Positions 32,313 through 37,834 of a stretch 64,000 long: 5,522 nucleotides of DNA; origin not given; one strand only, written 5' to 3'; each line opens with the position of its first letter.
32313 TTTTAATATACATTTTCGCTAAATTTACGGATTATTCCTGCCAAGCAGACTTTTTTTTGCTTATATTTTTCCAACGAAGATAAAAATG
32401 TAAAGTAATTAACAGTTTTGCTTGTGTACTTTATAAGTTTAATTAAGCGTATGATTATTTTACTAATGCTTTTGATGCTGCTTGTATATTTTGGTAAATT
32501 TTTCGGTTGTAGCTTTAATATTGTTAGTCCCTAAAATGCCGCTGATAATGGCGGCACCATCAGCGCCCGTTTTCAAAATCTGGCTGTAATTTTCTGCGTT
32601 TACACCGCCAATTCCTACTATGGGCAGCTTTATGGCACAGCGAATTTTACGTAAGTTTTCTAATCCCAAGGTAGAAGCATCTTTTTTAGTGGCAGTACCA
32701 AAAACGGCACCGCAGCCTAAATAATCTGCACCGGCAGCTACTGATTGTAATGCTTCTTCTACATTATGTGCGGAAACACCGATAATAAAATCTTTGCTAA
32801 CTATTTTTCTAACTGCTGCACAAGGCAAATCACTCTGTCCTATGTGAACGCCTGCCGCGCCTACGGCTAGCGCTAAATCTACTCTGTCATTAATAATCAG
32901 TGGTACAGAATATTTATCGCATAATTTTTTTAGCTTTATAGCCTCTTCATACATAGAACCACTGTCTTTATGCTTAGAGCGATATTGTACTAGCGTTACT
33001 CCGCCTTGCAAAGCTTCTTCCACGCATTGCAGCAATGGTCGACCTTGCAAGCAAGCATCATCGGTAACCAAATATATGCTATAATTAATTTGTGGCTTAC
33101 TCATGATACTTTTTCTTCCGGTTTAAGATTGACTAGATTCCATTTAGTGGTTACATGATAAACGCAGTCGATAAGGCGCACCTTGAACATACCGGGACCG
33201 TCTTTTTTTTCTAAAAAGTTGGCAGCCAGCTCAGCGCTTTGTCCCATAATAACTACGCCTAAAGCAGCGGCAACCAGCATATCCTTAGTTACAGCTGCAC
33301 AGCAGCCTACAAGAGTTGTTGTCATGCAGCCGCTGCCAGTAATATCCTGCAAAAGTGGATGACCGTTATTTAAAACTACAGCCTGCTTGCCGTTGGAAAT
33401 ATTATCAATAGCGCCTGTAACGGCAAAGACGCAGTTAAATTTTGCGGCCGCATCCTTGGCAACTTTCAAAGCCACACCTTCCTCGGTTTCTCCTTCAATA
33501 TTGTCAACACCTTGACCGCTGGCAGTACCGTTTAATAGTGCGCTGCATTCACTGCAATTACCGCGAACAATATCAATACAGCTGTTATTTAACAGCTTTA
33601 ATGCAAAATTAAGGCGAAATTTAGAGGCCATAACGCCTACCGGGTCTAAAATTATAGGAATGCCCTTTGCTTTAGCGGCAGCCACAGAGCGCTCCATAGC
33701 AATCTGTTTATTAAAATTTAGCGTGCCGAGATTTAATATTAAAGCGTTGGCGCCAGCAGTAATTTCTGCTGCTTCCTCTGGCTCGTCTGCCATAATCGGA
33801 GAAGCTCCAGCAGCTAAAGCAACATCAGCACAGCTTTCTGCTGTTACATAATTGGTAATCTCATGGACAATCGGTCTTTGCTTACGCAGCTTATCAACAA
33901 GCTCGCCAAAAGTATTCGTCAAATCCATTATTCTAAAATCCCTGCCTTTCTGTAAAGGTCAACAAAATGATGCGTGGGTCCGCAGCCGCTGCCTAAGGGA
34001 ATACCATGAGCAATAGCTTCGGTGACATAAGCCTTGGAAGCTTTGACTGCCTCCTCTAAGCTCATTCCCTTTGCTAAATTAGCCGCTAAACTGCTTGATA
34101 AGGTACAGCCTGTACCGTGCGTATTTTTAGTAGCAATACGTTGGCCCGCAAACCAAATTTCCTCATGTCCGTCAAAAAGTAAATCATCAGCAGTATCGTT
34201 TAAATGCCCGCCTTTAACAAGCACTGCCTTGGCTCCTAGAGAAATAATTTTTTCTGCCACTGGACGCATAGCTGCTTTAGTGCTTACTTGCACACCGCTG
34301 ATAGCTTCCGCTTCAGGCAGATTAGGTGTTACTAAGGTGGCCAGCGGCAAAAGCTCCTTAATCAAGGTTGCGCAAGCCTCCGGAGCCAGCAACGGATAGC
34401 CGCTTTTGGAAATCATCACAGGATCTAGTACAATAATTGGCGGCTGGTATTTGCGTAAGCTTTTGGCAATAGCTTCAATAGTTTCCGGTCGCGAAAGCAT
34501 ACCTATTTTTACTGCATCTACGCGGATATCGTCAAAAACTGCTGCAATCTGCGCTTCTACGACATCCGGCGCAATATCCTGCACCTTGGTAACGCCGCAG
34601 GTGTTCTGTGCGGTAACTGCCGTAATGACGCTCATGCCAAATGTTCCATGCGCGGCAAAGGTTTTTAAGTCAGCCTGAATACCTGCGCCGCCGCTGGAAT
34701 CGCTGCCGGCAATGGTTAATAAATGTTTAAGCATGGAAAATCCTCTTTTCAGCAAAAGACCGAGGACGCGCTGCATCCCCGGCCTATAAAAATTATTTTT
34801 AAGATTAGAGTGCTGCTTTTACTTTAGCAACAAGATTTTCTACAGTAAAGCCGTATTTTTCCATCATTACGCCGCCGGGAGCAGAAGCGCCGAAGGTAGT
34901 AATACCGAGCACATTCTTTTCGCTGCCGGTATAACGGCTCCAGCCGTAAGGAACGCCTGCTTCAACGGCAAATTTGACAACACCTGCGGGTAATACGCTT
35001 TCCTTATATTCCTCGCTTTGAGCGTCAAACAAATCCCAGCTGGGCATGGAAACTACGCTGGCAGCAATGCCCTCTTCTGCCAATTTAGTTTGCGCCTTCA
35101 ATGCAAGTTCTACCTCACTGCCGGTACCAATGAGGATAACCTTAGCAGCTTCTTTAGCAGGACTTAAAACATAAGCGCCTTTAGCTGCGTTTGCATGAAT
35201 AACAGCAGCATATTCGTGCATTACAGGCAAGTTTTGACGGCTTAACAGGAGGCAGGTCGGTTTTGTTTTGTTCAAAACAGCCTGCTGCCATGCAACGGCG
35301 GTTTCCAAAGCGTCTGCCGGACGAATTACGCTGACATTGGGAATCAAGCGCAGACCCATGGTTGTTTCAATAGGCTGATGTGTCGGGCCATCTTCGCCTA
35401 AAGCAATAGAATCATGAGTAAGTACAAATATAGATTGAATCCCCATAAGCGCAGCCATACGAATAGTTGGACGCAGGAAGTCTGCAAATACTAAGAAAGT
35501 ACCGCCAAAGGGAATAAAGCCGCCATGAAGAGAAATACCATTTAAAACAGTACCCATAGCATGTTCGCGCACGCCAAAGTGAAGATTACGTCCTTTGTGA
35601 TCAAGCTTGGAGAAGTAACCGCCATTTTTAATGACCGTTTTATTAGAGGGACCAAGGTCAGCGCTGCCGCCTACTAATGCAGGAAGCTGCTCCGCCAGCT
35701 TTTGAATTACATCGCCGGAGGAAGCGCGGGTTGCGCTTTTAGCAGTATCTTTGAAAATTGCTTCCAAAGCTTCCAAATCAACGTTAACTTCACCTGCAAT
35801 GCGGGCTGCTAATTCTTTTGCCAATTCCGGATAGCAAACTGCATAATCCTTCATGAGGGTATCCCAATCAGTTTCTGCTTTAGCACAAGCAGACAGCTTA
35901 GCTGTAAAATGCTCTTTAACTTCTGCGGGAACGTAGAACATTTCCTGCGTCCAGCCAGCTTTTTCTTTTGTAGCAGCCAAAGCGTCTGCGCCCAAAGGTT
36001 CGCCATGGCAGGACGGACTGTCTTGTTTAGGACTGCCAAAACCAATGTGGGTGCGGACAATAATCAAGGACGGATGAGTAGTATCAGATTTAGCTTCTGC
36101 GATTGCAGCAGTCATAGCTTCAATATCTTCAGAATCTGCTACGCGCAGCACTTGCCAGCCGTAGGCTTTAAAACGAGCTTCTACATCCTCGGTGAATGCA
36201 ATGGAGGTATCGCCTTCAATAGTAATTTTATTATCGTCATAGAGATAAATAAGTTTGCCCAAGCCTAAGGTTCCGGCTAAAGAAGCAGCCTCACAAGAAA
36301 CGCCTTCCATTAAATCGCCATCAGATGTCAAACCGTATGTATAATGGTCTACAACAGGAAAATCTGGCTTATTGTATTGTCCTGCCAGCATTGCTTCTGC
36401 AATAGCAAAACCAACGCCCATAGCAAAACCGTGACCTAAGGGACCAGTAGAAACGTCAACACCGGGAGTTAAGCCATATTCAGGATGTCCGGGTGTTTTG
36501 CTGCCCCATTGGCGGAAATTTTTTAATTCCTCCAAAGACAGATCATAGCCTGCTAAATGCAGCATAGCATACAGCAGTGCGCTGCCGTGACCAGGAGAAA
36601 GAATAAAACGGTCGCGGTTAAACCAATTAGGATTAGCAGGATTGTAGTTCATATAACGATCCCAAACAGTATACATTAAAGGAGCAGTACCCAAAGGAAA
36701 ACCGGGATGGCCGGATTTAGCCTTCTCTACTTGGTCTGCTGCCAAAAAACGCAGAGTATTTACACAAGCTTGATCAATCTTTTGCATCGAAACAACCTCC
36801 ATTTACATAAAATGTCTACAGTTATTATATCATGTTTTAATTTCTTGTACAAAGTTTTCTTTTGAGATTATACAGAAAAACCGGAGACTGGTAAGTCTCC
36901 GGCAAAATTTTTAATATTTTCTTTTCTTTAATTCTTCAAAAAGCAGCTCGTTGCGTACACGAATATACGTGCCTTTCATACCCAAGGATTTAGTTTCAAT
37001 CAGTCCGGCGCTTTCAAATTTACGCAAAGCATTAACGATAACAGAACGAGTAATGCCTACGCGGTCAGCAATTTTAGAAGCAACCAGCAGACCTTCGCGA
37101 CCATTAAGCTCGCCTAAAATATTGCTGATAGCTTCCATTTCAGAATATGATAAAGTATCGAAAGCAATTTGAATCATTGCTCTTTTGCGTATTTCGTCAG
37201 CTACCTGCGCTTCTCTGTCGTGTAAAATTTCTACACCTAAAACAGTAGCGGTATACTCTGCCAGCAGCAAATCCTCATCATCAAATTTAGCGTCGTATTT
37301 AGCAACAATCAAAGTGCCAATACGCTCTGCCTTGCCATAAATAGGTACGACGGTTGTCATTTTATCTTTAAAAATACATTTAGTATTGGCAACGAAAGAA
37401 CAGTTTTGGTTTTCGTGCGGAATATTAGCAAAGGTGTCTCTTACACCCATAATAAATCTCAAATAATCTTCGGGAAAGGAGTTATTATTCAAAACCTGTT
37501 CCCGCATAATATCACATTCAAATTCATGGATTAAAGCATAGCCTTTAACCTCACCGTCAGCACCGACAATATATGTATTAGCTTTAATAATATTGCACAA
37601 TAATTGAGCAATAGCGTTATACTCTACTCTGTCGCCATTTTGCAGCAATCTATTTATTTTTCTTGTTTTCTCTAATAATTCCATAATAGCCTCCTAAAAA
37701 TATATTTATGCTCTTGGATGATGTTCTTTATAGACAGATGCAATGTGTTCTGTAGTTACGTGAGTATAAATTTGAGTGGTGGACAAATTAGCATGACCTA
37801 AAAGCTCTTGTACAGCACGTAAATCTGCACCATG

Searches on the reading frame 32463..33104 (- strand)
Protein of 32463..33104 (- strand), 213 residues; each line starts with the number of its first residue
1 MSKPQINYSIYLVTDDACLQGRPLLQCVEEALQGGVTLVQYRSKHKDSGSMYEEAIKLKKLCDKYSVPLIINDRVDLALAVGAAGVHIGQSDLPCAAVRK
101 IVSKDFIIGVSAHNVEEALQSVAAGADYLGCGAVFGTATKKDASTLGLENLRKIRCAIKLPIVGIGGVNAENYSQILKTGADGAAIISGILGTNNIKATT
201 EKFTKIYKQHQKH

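Call 38: search_protein_families(library=pfam, proteins=[window:32463-33104:-], max_evalue=0.00001)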
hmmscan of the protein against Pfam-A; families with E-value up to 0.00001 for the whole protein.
window:32463-33104:- (213 aa): 1 family
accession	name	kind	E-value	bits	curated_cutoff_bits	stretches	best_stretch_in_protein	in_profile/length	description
PF02581.23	TMP-TENI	-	3e-68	229.1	27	1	10-190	1-180/180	Thiamine monophosphate synthase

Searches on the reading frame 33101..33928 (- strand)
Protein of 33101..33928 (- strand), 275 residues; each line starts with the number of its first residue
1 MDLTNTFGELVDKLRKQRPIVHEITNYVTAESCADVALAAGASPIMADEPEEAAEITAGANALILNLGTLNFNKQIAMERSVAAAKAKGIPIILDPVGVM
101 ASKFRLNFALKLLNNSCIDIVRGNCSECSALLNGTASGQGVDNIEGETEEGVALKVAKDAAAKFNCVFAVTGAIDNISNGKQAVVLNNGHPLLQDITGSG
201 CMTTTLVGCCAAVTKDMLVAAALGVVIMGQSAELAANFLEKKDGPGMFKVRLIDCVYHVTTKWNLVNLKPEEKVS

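Call 38: search_protein_families(library=pfam, proteins=[window:33101-33928:-], max_evalue=0.00001)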
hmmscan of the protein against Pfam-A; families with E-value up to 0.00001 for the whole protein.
window:33101-33928:- (275 aa): 1 family
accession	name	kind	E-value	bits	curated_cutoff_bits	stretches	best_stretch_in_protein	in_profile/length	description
PF02110.20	HK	-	2.5e-69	233.8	27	1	12-261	2-246/247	Hydroxyethylthiazole kinase family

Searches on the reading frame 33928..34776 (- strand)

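Call 38: search_protein_families(library=pfam, proteins=[window:33928-34776:-], max_evalue=0.00001)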
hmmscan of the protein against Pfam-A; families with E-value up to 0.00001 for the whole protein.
window:33928-34776:- (282 aa): 2 families
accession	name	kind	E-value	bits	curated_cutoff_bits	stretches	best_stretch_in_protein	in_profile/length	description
PF08543.17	Phos_pyr_kin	-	7.8e-101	337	27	1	26-269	1-246/246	Phosphomethylpyrimidine kinase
PF00294.29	PfkB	-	7.7e-12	45.6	25.8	1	128-249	172-284/302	pfkB family carbohydrate kinase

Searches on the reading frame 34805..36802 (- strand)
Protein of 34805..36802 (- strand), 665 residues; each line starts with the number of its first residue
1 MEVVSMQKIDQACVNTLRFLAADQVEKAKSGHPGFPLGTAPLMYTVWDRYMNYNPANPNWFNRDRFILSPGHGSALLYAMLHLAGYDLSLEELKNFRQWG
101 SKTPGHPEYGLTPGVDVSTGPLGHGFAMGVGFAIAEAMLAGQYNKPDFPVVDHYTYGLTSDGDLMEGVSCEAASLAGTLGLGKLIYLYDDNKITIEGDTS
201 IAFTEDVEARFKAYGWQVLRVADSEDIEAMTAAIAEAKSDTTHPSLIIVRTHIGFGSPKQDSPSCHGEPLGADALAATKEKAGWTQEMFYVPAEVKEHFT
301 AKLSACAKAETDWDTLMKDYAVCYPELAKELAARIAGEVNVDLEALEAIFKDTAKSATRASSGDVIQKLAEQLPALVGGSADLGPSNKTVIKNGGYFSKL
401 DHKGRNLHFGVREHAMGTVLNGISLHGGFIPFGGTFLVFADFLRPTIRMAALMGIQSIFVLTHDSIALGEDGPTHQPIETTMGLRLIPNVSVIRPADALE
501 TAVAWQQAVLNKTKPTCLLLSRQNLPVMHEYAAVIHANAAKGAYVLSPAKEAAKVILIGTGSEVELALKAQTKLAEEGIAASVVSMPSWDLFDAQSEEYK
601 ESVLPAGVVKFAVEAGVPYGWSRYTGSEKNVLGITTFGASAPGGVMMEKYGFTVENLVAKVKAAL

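Call 38: search_protein_families(library=pfam, proteins=[window:34805-36802:-], max_evalue=0.00001)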
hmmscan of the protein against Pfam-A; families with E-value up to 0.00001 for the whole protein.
window:34805-36802:- (665 aa): 4 families
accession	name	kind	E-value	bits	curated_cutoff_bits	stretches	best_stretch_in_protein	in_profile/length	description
PF00456.26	Transketolase_N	-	9.2e-139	462.5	22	1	9-339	1-333/334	Transketolase, thiamine diphosphate binding domain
PF02779.29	Transket_pyr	-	3.5e-53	180.2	27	1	356-526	3-173/174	Transketolase, pyrimidine binding domain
PF22613.1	Transketolase_C_1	-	8.7e-42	142.3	27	1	542-653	1-113/113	Transketolase-like TK C-terminal domain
PF02780.25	Transketolase_C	-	1.1e-13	51.7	25.9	1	550-656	7-123/124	Transketolase, C-terminal domain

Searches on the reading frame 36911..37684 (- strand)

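Call 38: search_protein_families(library=pfam, proteins=[window:36911-37684:-], max_evalue=0.00001)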
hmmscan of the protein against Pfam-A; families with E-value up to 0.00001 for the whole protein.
window:36911-37684:- (257 aa): 2 families
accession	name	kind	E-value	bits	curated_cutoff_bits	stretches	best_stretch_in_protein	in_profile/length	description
PF06018.20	CodY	-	2.5e-55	187.2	29.5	1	2-177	1-177/177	CodY GAF-like domain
PF08222.17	HTH_CodY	-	8.2e-29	99.4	27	1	197-254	2-59/61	CodY helix-turn-helix domain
